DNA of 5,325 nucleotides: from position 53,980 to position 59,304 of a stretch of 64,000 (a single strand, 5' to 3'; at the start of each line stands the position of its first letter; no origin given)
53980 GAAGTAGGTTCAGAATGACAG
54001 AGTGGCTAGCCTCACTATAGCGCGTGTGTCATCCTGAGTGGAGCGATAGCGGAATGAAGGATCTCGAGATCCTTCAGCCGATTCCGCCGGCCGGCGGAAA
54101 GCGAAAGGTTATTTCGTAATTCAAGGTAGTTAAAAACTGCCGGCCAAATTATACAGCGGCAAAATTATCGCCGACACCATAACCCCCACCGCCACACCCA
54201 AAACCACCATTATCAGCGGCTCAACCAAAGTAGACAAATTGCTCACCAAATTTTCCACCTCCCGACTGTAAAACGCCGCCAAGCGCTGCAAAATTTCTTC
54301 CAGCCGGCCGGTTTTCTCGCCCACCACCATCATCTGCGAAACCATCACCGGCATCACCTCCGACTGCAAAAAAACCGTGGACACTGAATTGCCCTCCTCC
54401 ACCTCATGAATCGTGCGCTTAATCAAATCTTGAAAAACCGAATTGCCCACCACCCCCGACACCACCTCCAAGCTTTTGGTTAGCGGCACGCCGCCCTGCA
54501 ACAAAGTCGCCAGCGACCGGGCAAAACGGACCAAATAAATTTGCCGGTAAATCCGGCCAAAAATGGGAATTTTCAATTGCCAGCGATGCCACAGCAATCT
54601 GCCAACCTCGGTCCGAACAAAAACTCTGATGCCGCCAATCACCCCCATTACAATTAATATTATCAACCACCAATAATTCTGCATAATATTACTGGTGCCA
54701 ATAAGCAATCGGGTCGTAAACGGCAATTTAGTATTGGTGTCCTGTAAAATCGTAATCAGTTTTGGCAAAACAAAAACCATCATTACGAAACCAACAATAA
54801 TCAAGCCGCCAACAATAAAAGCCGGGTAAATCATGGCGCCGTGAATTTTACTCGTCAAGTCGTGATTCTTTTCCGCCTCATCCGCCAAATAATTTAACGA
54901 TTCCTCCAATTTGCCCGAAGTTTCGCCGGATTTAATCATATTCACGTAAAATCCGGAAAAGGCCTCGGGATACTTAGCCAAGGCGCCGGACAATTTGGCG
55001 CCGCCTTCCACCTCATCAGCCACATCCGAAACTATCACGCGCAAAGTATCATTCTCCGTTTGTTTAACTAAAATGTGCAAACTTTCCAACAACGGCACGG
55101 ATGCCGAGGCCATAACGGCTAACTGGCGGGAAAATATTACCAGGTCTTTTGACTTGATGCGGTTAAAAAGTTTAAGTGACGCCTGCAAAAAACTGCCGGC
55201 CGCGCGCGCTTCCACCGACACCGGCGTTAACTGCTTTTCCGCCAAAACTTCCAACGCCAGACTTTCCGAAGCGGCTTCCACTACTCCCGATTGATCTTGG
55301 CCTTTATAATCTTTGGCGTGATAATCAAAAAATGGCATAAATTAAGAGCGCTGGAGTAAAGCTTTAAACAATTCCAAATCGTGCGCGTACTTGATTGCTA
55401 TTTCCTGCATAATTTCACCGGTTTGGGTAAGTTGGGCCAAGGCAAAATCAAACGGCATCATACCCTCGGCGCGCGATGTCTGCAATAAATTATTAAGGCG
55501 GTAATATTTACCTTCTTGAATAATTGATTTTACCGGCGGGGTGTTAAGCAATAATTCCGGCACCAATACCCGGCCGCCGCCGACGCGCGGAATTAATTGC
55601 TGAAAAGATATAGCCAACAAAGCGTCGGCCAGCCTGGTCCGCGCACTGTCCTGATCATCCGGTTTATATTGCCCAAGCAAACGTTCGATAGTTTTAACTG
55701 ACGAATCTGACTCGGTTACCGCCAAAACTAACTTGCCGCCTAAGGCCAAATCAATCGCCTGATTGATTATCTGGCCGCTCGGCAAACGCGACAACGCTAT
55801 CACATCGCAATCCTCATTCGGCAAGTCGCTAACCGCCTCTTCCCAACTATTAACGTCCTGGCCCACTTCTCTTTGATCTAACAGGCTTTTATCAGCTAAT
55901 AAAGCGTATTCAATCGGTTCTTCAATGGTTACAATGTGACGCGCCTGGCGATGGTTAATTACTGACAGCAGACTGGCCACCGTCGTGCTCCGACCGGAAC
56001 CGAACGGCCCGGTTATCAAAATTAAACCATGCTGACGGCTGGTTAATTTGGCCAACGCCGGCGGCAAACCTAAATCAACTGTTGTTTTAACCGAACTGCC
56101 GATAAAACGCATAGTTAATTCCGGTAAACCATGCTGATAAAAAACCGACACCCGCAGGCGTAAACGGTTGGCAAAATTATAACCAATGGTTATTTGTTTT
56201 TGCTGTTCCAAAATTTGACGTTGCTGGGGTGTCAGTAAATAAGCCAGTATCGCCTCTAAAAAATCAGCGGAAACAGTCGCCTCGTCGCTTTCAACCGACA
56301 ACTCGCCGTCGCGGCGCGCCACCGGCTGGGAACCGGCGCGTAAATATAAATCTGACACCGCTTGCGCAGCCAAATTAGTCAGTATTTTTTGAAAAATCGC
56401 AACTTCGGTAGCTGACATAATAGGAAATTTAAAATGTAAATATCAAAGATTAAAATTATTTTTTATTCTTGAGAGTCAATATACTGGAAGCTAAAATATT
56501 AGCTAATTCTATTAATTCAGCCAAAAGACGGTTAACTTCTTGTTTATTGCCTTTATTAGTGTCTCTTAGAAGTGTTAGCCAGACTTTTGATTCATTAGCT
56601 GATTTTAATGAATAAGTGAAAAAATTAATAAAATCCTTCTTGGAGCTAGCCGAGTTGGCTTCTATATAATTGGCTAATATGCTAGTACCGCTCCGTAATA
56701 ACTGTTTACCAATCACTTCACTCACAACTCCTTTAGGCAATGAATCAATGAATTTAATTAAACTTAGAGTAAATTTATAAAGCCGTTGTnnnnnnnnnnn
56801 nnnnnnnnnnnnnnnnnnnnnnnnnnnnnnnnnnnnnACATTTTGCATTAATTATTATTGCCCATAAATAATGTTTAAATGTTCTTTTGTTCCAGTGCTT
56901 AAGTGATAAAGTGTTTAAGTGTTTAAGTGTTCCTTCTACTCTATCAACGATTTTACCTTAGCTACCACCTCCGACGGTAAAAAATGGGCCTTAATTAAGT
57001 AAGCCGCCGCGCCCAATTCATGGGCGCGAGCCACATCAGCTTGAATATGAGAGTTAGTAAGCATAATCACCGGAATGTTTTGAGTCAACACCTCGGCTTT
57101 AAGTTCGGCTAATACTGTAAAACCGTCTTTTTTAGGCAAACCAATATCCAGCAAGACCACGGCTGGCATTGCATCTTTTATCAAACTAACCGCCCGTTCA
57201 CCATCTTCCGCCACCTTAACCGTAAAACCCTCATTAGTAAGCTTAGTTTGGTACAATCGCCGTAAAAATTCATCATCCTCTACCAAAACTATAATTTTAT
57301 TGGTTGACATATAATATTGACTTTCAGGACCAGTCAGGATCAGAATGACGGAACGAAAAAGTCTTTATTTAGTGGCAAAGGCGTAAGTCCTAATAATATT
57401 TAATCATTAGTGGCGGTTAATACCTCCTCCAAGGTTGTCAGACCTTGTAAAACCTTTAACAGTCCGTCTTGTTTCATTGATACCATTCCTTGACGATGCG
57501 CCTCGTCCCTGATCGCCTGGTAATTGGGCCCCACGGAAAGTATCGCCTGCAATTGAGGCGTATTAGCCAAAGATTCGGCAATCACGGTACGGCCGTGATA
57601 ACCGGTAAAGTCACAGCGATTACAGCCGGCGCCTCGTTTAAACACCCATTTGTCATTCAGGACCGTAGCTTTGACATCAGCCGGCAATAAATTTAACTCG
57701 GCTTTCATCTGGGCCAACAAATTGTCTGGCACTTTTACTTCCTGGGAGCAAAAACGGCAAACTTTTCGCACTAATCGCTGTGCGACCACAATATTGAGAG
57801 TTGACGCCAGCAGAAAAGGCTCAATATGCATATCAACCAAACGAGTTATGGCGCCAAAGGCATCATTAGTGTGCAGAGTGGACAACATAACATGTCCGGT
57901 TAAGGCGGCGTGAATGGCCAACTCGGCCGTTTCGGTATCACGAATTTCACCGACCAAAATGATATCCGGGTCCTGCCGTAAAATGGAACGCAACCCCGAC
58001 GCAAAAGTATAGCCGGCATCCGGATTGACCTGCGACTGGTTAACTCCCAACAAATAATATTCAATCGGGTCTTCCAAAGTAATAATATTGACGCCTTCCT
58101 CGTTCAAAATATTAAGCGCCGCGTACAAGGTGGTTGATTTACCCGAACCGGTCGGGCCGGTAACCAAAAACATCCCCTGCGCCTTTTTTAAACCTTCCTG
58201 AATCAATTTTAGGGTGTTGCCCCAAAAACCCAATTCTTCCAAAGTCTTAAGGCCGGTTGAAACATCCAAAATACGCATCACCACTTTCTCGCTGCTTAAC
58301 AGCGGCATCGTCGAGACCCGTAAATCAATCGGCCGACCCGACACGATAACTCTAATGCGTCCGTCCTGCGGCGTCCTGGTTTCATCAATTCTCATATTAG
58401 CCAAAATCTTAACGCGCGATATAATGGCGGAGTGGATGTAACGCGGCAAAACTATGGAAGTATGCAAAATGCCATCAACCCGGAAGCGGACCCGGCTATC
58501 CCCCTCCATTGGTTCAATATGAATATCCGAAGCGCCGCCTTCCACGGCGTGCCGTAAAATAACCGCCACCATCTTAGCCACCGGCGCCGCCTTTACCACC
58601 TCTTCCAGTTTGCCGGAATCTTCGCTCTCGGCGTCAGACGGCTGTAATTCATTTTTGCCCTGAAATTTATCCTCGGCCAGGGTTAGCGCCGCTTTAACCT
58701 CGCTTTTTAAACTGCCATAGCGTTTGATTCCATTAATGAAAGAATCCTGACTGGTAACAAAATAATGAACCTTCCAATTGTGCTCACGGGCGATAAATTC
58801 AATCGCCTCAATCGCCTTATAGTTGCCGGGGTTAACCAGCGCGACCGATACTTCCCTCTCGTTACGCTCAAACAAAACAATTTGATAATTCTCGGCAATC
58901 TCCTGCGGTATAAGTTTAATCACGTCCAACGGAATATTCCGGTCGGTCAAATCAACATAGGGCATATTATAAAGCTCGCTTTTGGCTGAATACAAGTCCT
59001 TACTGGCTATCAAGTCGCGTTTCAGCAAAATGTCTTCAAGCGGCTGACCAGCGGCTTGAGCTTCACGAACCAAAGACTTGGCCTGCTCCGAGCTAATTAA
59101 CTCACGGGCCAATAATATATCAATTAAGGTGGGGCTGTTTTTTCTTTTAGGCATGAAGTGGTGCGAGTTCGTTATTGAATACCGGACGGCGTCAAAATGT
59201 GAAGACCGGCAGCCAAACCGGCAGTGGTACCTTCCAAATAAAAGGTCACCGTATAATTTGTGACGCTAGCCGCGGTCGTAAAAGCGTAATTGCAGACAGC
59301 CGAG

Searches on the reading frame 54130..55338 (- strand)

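Call 93: search_protein_families(library=pfam, proteins=[window:54130-55338:-], max_evalue=0.0001)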
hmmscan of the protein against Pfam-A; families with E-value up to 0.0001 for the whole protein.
window:54130-55338:- (402 aa): 1 family
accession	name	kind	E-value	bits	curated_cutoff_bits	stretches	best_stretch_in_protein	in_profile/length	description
PF00482.28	T2SSF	-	3.7e-57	192.1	25.2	2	69-192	1-125/125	Type II secretion system (T2SS), protein F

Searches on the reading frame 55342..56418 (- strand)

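Call 93: search_protein_families(library=pfam, proteins=[window:55342-56418:-], max_evalue=0.0001)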
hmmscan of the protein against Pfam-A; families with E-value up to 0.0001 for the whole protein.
window:55342-56418:- (358 aa): 1 family
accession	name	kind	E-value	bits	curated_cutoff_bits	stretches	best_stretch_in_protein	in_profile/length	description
PF00437.27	T2SSE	-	4.8e-17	62.1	24.9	1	68-278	75-280/370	Type II/IV secretion system protein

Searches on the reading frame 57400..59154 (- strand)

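Call 93: search_protein_families(library=pfam, proteins=[window:57400-59154:-], max_evalue=0.0001)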
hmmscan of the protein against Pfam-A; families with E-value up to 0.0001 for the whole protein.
window:57400-59154:- (584 aa): 3 families
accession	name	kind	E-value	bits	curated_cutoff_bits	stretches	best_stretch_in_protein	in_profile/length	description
PF00437.27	T2SSE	-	1.7e-126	422.3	24.9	1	188-579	4-369/370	Type II/IV secretion system protein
PF05157.20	MshEN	-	4.6e-12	46.2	23.1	1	62-148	1-85/90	MshEN domain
PF13555.12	AAA_29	-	8.4e-05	22.7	27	0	325-350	21-46/61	P-loop containing region of AAA domain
